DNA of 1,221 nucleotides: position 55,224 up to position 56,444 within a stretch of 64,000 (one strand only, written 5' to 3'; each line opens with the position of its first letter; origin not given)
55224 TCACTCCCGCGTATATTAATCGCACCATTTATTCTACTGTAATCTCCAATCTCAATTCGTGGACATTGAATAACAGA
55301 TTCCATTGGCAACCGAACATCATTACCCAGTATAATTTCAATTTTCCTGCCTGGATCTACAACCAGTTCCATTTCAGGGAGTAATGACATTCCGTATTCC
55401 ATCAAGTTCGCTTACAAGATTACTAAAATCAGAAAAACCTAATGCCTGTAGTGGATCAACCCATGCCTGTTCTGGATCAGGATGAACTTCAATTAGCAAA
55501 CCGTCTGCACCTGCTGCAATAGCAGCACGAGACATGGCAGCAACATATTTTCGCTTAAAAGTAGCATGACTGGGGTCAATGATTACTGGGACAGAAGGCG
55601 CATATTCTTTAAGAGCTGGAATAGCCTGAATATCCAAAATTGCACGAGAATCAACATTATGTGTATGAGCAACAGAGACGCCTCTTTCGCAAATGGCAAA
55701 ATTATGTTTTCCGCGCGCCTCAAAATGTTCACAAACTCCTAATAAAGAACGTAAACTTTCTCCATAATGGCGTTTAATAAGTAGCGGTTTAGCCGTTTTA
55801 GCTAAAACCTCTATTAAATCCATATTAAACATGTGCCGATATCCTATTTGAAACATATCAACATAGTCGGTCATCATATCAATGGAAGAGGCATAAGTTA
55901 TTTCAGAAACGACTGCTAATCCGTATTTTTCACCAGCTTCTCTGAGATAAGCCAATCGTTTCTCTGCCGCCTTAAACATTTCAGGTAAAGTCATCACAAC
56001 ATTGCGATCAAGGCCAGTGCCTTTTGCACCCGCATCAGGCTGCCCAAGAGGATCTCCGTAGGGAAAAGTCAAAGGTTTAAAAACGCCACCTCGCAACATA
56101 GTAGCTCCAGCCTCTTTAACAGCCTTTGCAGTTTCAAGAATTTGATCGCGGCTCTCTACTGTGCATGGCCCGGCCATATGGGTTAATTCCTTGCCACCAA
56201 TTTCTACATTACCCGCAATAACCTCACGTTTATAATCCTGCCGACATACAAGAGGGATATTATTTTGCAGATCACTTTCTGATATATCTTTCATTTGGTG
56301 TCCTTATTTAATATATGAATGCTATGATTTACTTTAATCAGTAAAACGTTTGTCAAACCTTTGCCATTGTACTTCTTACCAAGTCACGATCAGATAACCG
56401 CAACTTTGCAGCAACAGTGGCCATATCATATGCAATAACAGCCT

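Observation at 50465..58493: Gene block that looks like a pathway for an undescribed CMP-activated 3-deoxy-2-ulosonic (Kdo/DAH-like) acid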

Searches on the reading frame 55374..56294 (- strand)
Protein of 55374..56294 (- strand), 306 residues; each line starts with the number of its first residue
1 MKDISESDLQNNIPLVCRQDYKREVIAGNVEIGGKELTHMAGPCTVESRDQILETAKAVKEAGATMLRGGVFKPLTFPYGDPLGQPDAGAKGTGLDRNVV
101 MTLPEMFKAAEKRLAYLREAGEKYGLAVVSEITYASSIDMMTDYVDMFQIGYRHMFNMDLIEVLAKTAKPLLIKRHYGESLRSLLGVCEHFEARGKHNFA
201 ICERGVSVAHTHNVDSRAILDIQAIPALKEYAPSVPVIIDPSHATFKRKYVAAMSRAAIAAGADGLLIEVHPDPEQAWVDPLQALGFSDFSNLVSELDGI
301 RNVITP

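Call 3: search_protein_families(library=pfam, proteins=[window:55374-56294:-])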
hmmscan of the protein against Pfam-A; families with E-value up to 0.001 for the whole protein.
window:55374-56294:- (306 aa): 1 family
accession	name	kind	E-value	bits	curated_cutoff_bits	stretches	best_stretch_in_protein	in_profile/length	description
PF00793.26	DAHP_synth_1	-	1.3e-42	146.1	25.5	1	30-292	10-256/270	DAHP synthetase I family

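Call 4: search_protein_families(library=ncbifam, proteins=[window:55374-56294:-])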
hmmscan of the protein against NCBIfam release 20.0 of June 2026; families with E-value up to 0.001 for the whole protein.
window:55374-56294:- (306 aa): 8 families
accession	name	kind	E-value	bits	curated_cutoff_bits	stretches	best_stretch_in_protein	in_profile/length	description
NF006421.0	PRK08673.1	subfamily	5.3e-79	265.9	335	1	22-303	80-332/338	3-deoxy-7-phosphoheptulonate synthase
TIGR01361.1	DAHP_synth_Bsub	equivalog_domain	5.9e-69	232.3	267.75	2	110-297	74-257/260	3-deoxy-7-phosphoheptulonate synthase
NF009239.0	PRK12595.1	equivalog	3.9e-57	193.9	279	2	112-301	169-354/360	bifunctional 3-deoxy-7-phosphoheptulonate synthase/chorismate mutase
NF009933.0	PRK13396.1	subfamily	1.8e-55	188.3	486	2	110-304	150-341/352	3-deoxy-7-phosphoheptulonate synthase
NF041229.1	BagF_FevY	exception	1.2e-50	172.6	700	1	23-295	76-320/340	phospho-2-dehydro-3-deoxyheptonate aldolase BagF/FevY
NF003543.0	PRK05198.1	equivalog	5.1e-28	97.8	242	1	110-304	73-271/273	3-deoxy-8-phosphooctulonate synthase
TIGR01362.1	KDO8P_synth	equivalog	6.4e-27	94.3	314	1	111-304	59-256/258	3-deoxy-8-phosphooctulonate synthase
NF009109.0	PRK12457.1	equivalog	5.4e-17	62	457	1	113-303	75-271/281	3-deoxy-8-phosphooctulonate synthase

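Call 8: find_encoding_contigs(protein=window:55374-56294:-, flank=10000, max_places=6)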
Protein window:55374-56294:- (306 aa): 15 contigs read that carry it; 6 places shown.
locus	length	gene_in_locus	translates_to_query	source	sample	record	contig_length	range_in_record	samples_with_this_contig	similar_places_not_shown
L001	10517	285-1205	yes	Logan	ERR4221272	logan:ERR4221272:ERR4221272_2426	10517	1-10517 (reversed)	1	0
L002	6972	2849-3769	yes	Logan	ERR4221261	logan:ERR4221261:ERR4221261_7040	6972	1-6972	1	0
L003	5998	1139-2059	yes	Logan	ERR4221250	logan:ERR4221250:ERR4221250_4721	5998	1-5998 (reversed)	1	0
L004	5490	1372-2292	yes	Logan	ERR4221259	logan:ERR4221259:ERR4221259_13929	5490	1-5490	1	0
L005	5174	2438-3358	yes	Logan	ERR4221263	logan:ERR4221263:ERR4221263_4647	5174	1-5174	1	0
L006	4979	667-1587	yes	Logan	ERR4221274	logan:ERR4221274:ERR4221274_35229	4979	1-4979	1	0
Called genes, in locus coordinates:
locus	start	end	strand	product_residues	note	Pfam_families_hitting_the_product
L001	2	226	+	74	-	?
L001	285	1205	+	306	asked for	PF00793:DAHP_synth_1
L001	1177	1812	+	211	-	PF00132:Hexapep, PF14602:Hexapep_2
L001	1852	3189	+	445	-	PF00535:Glycos_transf_2, PF12804:NTP_transf_3 (faint), PF02348:CTP_transf_3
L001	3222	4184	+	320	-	PF00701:DHDPS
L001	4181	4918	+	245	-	PF02348:CTP_transf_3, PF12804:NTP_transf_3 (weak)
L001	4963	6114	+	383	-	PF02746:MR_MLE_N, PF13378:MR_MLE_C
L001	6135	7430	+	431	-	-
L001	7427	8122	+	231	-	PF08241:Methyltransf_11, PF08242:Methyltransf_12 (faint), PF13649:Methyltransf_25 (weak)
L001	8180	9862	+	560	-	-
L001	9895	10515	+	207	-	?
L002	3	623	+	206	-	?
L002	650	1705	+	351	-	PF01408:GFO_IDH_MocA, PF03447:NAD_binding_3, PF22725:GFO_IDH_MocA_C3, PF02894:GFO_IDH_MocA_C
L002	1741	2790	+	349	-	PF08501:Shikimate_dh_N, PF01488:Shikimate_DH (weak)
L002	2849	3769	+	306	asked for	PF00793:DAHP_synth_1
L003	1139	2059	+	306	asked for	PF00793:DAHP_synth_1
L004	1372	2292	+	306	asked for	PF00793:DAHP_synth_1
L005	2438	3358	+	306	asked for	PF00793:DAHP_synth_1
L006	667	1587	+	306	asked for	PF00793:DAHP_synth_1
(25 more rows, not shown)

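Call 9: find_homologous_proteins(query=window:55374-56294:-, max_evalue=1e-20)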
Query window:55374-56294:- (306 aa): 7966 proteins with E <= 1e-20 among 8000 candidates; the best 120 are listed.
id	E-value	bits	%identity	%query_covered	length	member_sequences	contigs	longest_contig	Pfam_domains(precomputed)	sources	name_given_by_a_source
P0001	5.5e-201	684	100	100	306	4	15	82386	PF00793.27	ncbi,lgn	-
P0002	1.9e-154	531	77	100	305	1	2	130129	PF00793.27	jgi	-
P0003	7.0e-153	526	76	99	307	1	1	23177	PF00793.27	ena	-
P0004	1.2e-152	525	75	100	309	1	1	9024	PF00793.27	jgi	jgi:3-deoxy-7-phosphoheptulonate synthase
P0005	2.3e-152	525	77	99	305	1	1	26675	PF00793.27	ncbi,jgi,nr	ncbi:MAG: 3-deoxy-7-phosphoheptulonate synthase [Deltaproteobacteria bacterium]|nr:3-deoxy-7-phospho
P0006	2.2e-151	521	75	99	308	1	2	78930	PF00793.27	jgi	jgi:3-deoxy-7-phosphoheptulonate synthase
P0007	4.3e-151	520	75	99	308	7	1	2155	PF03102.21,PF00793.27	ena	-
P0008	1.1e-150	519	76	99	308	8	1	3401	PF00793.27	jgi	jgi:3-deoxy-7-phosphoheptulonate synthase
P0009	1.6e-150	519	75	99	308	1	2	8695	PF00793.27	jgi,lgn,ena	-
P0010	2.0e-150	518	73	99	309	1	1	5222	PF00793.27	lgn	-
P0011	2.1e-150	518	74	99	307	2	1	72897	PF00793.27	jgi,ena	jgi:3-deoxy-7-phosphoheptulonate synthase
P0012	3.1e-150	518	75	99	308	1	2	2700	PF00793.27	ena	-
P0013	4.3e-150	517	74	99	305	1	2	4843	PF00793.27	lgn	-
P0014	4.5e-150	517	76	99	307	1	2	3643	PF00793.27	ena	-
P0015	5.5e-150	517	74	99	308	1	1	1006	PF03102.21,PF00793.27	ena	-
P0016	8.5e-150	516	73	100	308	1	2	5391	PF00793.27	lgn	-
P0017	1.0e-149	516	75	100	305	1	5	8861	PF00793.27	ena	-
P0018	1.3e-149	516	74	99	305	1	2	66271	PF00793.27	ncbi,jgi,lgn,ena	-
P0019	1.4e-149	515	75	100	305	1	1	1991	PF03102.21,PF00793.27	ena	-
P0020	1.4e-149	515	75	99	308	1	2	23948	PF00793.27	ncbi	-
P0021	1.6e-149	515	74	100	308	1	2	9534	PF00793.27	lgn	-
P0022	5.5e-149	514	73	99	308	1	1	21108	PF00793.27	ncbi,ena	-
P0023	7.0e-149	513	75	99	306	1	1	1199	PF00793.27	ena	-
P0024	7.6e-149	513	74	99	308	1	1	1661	PF00793.27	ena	-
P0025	1.9e-148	512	75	99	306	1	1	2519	PF00793.27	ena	-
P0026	2.5e-148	511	74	99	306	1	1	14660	PF00793.27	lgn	-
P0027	2.7e-148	511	72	99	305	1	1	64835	PF00793.27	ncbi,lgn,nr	ncbi:MAG: 3-deoxy-7-phosphoheptulonate synthase [Deltaproteobacteria bacterium]|nr:3-deoxy-7-phospho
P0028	2.7e-148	511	74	99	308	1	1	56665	PF00793.27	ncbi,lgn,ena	-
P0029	2.9e-148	511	73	99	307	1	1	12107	PF00793.27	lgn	-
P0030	3.5e-148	511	74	99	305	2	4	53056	PF00793.27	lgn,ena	-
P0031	3.6e-148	511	72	99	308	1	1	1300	PF03102.21,PF00793.27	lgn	-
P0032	3.8e-148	511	73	99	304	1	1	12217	PF00793.27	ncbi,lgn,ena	-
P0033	4.8e-148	510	74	99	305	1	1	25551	PF00793.27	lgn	-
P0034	9.1e-148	510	73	99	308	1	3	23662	PF03102.21,PF00793.27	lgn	-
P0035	1.6e-147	509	74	99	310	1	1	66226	PF00793.27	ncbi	-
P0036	2.8e-147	508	74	100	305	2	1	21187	PF00793.27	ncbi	-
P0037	3.2e-147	508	74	100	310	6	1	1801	PF00793.27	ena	-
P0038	3.4e-147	508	73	99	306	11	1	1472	PF00793.27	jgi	jgi:3-deoxy-7-phosphoheptulonate synthase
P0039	3.7e-147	507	73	100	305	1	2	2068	PF00793.27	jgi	-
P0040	4.2e-147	507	73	100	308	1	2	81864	PF00793.27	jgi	jgi:3-deoxy-7-phosphoheptulonate synthase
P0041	7.4e-147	507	74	99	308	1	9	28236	PF00793.27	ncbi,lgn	-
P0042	9.0e-147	506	72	99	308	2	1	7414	PF03102.21,PF00793.27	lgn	-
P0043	1.3e-146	506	72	99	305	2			PF03102.21,PF00793.27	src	-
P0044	1.3e-146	506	74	99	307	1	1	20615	PF00793.27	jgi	jgi:3-deoxy-7-phosphoheptulonate synthase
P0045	1.3e-146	506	72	99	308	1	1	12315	PF00793.27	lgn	-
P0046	1.4e-146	506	74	99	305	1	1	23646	PF00793.27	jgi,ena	-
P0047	2.5e-146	505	73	98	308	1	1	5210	PF03102.21,PF00793.27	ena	-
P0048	3.6e-146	504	72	100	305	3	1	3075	PF00793.27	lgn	-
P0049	5.1e-146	504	73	99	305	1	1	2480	PF00793.27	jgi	jgi:3-deoxy-7-phosphoheptulonate synthase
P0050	5.1e-146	504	73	99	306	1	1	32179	PF00793.27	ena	-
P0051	7.5e-146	503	73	99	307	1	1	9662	PF00793.27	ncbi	-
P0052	7.9e-146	503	73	99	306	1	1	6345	PF00793.27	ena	-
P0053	1.1e-145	503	72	100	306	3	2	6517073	PF00793.27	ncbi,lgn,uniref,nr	ncbi:DAHP synthetase I/KDSA [Desulfatibacillum aliphaticivorans]|uniref:DAHP synthetase I/KDSA n=1 T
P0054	1.8e-145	502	72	99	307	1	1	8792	PF00793.27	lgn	-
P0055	2.5e-145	501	72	99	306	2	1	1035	PF00793.27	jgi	jgi:3-deoxy-7-phosphoheptulonate synthase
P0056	2.7e-145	501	72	99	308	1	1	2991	PF00793.27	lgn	-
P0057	2.8e-145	501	71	100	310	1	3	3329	PF00793.27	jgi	-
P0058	2.9e-145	501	74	99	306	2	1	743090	PF00793.27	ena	-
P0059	3.0e-145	501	72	99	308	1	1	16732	PF00793.27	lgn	-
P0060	3.3e-145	501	73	99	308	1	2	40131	PF00793.27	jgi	jgi:3-deoxy-7-phosphoheptulonate synthase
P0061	3.6e-145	501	73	100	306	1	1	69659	PF00793.27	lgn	-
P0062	3.7e-145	501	73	99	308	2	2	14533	PF00793.27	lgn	-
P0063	5.9e-145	500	73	99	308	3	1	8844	PF03102.21,PF00793.27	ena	-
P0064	6.3e-145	500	71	99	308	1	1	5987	PF03102.21,PF00793.27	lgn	-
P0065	7.0e-145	500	71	100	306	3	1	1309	PF00793.27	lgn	-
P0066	1.1e-144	499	72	99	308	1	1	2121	PF00793.27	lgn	-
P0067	1.3e-144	499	72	99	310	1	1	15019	PF00793.27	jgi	-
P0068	2.3e-144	498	71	99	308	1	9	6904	PF00793.27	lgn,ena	-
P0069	2.5e-144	498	72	99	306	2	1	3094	PF00793.27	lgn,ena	-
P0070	3.2e-144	498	73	99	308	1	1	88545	PF00793.27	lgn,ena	-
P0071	3.3e-144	498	70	99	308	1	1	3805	PF03102.21,PF00793.27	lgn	-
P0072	4.5e-144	497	73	99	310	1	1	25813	PF03102.21,PF00793.27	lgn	-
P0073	5.3e-144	497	72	99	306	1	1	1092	PF00793.27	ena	-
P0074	6.8e-144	497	71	99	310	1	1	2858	PF00793.27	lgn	-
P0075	8.0e-144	497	73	99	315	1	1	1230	PF00793.27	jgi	jgi:3-deoxy-7-phosphoheptulonate synthase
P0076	9.4e-144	496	71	99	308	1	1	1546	PF00793.27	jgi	-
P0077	2.3e-143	495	72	99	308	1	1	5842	PF03102.21,PF00793.27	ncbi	-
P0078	2.7e-143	495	73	99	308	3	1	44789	PF00793.27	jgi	-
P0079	5.8e-143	494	71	100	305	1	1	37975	PF00793.27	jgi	-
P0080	6.7e-143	494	72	99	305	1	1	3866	PF00793.27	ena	-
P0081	8.4e-143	493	74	99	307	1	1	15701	PF00793.27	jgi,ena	-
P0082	1.2e-142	493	70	100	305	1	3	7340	PF00793.27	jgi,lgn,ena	jgi:3-deoxy-7-phosphoheptulonate synthase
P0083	1.5e-142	492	71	99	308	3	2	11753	PF00793.27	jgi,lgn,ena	-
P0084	1.6e-142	492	73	99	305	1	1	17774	PF00793.27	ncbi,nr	ncbi:MAG: 3-deoxy-7-phosphoheptulonate synthase [Candidatus Omnitrophica bacterium]|nr:3-deoxy-7-pho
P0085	2.7e-142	492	71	99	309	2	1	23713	PF00793.27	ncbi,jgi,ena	-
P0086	3.0e-142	491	70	100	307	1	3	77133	PF00793.27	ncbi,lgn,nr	ncbi:MAG: 3-deoxy-7-phosphoheptulonate synthase [bacterium]|nr:3-deoxy-7-phosphoheptulonate synthase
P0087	4.2e-142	491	70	100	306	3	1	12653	PF00793.27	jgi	jgi:3-deoxy-7-phosphoheptulonate synthase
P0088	1.2e-141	489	70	100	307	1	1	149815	PF00793.27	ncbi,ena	-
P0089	2.7e-141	488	71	100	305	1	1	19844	PF00793.27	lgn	-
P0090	2.8e-141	488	70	99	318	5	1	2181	PF00793.27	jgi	-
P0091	3.2e-141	488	72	98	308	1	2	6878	PF03102.21,PF00793.27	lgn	-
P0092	4.1e-141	488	70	99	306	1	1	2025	PF00793.27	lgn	-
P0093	4.2e-141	488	69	99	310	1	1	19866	PF00793.27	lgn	-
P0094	4.5e-141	488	72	99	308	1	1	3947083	PF00793.27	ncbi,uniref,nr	ncbi:hypothetical protein N1030_13710 [Desulfovibrio mangrovi]|uniref:hypothetical protein n=1 Tax=D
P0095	5.2e-141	487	71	100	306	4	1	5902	PF00793.27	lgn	-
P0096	7.7e-141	487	68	99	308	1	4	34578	PF00793.27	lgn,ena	-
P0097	9.9e-141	486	71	99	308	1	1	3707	PF03102.21,PF00793.27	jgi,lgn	jgi:3-deoxy-7-phosphoheptulonate synthase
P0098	2.3e-140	485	70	99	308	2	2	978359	PF00793.27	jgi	jgi:3-deoxy-7-phosphoheptulonate synthase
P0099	3.0e-140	485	71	99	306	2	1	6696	PF00793.27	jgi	jgi:3-deoxy-7-phosphoheptulonate synthase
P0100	3.7e-140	485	69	99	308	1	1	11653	PF03102.21,PF00793.27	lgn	-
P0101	6.4e-140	484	77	91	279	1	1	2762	PF00793.27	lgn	-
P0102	6.5e-140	484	71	99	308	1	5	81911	PF00793.27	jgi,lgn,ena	jgi:3-deoxy-7-phosphoheptulonate synthase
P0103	8.1e-140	483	70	100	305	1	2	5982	PF00793.27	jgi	jgi:3-deoxy-7-phosphoheptulonate synthase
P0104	2.1e-139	482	69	99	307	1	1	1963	PF00793.27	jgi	jgi:3-deoxy-7-phosphoheptulonate synthase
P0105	2.9e-139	482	69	99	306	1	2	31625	PF00793.27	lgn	-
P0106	4.7e-139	481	71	99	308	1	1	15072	PF00793.27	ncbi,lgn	-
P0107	4.8e-139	481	69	99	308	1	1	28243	PF00793.27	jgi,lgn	jgi:3-deoxy-7-phosphoheptulonate synthase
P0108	6.7e-139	480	70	99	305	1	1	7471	PF00793.27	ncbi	-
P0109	6.7e-139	480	70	99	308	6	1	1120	PF03102.21,PF00793.27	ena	-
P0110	6.9e-139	480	68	99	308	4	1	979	PF03102.21,PF00793.27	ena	-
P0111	8.8e-139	480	69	99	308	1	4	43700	PF00793.27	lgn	-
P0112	9.3e-139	480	69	99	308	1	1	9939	PF00793.27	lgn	-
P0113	1.2e-138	480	68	99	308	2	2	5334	PF00793.27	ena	-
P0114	1.7e-138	479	70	99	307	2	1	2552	PF03102.21,PF00793.27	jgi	jgi:3-deoxy-7-phosphoheptulonate synthase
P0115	1.9e-138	479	69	100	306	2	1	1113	PF00793.27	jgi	jgi:3-deoxy-7-phosphoheptulonate synthase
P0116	2.4e-138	479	70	99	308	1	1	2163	PF03102.21,PF00793.27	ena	-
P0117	2.6e-138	478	69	99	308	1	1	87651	PF00793.27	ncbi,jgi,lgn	-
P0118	3.1e-138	478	69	99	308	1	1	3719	PF00793.27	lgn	-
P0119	3.3e-138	478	69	99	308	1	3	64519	PF00793.27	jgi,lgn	-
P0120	6.3e-138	477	70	99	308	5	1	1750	PF00793.27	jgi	-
